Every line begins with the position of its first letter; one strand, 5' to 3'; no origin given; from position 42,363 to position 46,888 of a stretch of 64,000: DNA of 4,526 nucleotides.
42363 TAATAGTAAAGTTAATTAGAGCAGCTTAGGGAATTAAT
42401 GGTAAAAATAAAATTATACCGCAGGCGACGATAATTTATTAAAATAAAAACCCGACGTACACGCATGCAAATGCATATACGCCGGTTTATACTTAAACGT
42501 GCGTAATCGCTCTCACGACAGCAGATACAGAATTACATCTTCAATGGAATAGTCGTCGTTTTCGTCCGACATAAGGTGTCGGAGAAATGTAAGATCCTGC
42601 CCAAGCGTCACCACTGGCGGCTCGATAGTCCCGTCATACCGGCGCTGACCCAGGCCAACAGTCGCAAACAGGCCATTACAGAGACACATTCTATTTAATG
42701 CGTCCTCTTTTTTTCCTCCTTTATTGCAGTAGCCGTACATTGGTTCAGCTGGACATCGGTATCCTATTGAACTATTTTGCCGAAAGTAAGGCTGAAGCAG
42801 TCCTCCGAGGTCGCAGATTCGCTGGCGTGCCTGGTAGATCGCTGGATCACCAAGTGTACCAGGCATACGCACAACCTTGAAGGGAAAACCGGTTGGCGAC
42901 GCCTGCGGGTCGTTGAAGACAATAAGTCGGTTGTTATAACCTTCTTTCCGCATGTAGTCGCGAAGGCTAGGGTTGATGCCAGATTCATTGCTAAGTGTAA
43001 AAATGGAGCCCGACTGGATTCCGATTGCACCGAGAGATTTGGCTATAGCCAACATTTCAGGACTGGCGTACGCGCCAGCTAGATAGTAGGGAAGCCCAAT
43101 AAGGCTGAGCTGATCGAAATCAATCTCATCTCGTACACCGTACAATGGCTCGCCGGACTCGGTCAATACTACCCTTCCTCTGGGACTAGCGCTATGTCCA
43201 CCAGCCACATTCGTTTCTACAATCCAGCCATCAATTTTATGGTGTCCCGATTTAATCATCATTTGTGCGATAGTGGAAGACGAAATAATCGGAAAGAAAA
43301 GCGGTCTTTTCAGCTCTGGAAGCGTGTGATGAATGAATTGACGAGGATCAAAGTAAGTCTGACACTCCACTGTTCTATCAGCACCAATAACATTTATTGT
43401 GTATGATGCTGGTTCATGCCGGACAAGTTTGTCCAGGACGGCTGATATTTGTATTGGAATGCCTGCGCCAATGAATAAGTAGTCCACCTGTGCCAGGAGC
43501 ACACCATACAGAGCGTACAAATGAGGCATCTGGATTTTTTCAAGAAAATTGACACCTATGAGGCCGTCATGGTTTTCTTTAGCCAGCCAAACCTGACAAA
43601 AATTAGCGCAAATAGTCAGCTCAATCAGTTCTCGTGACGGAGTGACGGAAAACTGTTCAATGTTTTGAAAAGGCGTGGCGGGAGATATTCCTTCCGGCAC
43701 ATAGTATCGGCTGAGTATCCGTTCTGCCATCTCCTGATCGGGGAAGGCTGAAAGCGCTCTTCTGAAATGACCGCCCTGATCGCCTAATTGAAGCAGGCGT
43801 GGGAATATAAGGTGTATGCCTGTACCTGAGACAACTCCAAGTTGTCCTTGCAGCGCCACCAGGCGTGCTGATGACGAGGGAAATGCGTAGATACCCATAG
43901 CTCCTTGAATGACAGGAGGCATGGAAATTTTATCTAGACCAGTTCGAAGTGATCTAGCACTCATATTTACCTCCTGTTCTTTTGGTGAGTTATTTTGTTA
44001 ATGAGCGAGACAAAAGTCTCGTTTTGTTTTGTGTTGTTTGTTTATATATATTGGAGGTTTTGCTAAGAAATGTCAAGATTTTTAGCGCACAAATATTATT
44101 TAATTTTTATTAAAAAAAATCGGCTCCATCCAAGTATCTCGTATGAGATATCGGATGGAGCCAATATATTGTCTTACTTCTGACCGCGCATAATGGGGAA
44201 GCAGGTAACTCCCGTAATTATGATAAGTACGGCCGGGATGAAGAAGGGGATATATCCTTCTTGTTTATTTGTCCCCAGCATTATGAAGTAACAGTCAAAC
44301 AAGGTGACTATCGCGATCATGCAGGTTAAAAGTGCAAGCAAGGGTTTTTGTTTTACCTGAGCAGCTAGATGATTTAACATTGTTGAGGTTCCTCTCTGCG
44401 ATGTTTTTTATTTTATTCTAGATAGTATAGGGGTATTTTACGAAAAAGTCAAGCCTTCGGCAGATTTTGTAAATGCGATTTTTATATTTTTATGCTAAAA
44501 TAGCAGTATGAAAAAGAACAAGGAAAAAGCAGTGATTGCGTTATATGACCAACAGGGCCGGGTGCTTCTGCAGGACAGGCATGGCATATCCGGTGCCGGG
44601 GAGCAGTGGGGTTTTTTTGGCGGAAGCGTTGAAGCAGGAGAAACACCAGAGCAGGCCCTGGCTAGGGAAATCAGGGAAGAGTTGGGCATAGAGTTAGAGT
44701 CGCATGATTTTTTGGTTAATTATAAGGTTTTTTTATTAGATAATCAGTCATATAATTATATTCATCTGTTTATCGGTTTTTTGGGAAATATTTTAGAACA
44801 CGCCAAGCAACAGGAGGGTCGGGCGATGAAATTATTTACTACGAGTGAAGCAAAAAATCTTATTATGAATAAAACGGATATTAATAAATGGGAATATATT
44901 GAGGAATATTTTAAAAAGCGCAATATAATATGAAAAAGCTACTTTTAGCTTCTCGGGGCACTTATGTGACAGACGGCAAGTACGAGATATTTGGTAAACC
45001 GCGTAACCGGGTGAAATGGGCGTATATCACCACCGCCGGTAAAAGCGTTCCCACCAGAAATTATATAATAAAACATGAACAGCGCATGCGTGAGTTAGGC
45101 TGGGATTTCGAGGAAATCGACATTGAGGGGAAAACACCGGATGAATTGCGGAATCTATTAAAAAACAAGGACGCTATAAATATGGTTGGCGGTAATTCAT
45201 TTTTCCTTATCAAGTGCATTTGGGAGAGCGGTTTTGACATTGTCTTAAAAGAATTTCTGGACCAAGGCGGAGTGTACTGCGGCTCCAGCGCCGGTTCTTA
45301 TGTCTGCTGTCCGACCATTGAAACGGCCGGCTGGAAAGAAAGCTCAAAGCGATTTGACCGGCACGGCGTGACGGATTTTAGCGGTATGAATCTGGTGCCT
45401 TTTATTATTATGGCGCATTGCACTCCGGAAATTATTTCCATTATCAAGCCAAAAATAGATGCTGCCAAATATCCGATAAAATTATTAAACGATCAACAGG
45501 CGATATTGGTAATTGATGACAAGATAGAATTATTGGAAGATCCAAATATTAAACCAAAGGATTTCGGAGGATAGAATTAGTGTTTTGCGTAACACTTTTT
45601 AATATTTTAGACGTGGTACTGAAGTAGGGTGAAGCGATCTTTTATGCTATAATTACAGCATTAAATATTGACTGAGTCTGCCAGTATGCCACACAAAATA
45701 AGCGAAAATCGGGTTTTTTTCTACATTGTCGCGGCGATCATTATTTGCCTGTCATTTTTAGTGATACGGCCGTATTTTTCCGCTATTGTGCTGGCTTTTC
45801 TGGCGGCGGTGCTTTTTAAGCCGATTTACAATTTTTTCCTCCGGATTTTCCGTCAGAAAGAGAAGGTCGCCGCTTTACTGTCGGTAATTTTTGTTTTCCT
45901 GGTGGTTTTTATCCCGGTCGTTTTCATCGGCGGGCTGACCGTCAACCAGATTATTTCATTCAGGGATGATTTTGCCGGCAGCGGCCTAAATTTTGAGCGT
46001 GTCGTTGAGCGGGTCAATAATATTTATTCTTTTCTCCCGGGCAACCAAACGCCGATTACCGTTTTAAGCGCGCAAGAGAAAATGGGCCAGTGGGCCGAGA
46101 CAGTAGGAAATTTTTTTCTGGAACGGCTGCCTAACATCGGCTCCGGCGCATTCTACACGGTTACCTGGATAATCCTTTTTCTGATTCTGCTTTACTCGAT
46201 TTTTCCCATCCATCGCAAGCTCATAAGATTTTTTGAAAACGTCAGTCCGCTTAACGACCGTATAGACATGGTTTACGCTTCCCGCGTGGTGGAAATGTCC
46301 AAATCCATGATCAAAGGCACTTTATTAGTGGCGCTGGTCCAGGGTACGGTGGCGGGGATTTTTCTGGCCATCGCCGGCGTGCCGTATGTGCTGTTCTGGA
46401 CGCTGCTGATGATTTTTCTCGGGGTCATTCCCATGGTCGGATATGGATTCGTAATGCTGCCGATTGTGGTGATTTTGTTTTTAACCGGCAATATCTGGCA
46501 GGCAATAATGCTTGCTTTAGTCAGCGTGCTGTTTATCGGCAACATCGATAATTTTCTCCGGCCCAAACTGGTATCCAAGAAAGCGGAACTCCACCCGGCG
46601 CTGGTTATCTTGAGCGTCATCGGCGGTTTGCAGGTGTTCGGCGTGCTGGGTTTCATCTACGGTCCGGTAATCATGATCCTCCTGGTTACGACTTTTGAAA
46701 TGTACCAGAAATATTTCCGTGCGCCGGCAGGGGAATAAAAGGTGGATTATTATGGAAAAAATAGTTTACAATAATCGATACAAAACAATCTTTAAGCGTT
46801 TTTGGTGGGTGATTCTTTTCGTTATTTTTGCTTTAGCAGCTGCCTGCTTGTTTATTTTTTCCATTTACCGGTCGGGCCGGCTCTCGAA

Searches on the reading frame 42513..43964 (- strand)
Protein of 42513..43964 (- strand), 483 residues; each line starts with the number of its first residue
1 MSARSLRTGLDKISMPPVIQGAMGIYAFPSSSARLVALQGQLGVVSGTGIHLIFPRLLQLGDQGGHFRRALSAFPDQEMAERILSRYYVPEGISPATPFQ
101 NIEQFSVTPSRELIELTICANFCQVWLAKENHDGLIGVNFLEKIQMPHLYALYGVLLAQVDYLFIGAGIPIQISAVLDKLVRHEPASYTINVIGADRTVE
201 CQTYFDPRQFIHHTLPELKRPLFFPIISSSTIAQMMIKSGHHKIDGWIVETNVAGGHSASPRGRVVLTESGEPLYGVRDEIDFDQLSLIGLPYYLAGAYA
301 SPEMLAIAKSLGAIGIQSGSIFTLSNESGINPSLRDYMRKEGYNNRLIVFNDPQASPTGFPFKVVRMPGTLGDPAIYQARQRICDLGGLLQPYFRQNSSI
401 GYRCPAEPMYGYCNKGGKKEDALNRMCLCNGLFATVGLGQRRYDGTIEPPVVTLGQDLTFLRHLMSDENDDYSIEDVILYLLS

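Call 40: search_protein_families(library=pfam, proteins=[window:42513-43964:-], max_evalue=0.001)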
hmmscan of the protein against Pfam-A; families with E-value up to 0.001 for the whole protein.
window:42513-43964:- (483 aa): 1 family
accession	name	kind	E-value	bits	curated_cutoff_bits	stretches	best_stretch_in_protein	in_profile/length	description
PF03060.21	NMO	-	3.6e-06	27.1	28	0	223-339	139-242/331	Nitronate monooxygenase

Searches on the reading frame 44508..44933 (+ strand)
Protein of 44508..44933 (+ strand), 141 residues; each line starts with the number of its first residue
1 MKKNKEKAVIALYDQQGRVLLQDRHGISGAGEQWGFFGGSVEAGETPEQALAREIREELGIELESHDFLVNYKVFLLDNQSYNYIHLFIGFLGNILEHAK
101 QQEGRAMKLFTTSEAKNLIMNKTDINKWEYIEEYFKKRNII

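Call 40: search_protein_families(library=pfam, proteins=[window:44508-44933:+], max_evalue=0.001)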
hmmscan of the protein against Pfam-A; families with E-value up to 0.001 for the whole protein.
window:44508-44933:+ (141 aa): 3 families
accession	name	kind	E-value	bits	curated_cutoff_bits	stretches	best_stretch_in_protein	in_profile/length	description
PF00293.34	NUDIX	-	6.9e-19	68.6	21.1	1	8-117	6-119/134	NUDIX domain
PF14815.12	NUDIX_4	-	3e-07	30.6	35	1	9-65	2-55/113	NUDIX domain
PF22327.2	Nudt16-like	-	1.6e-05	25.4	27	1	33-89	34-92/161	U8 snoRNA-decapping enzyme-like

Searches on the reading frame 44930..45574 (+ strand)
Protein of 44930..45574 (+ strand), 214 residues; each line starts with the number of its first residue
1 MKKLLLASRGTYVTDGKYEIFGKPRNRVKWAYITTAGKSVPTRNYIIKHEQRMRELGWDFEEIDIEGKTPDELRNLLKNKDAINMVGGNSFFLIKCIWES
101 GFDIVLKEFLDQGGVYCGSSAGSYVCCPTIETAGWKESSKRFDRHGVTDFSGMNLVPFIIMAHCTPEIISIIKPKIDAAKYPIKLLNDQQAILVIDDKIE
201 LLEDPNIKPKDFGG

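Call 40: search_protein_families(library=pfam, proteins=[window:44930-45574:+], max_evalue=0.001)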
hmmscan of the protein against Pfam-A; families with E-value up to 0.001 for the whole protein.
window:44930-45574:+ (214 aa): 1 family
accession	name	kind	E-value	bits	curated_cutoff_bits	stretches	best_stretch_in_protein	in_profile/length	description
PF03575.23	Peptidase_S51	-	3.7e-29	102.3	23.9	1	26-201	29-205/206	Peptidase family S51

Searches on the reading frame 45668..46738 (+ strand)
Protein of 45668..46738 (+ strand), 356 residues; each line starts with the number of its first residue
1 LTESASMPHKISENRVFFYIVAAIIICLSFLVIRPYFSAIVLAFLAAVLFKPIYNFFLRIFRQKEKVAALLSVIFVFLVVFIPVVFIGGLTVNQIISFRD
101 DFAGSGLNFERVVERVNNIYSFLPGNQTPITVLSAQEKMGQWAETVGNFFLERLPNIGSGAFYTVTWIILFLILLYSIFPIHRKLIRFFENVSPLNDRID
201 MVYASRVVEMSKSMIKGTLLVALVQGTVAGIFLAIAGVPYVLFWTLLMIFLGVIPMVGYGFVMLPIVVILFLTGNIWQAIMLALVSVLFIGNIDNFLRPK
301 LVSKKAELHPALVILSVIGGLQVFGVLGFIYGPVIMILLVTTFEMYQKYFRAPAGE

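Call 40: search_protein_families(library=pfam, proteins=[window:45668-46738:+], max_evalue=0.001)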
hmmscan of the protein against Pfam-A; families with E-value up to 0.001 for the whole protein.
window:45668-46738:+ (356 aa): 1 family
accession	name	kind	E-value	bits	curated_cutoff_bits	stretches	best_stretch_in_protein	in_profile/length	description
PF01594.21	AI-2E_transport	-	9.7e-48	163.5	34.3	1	17-346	4-326/327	AI-2E family transporter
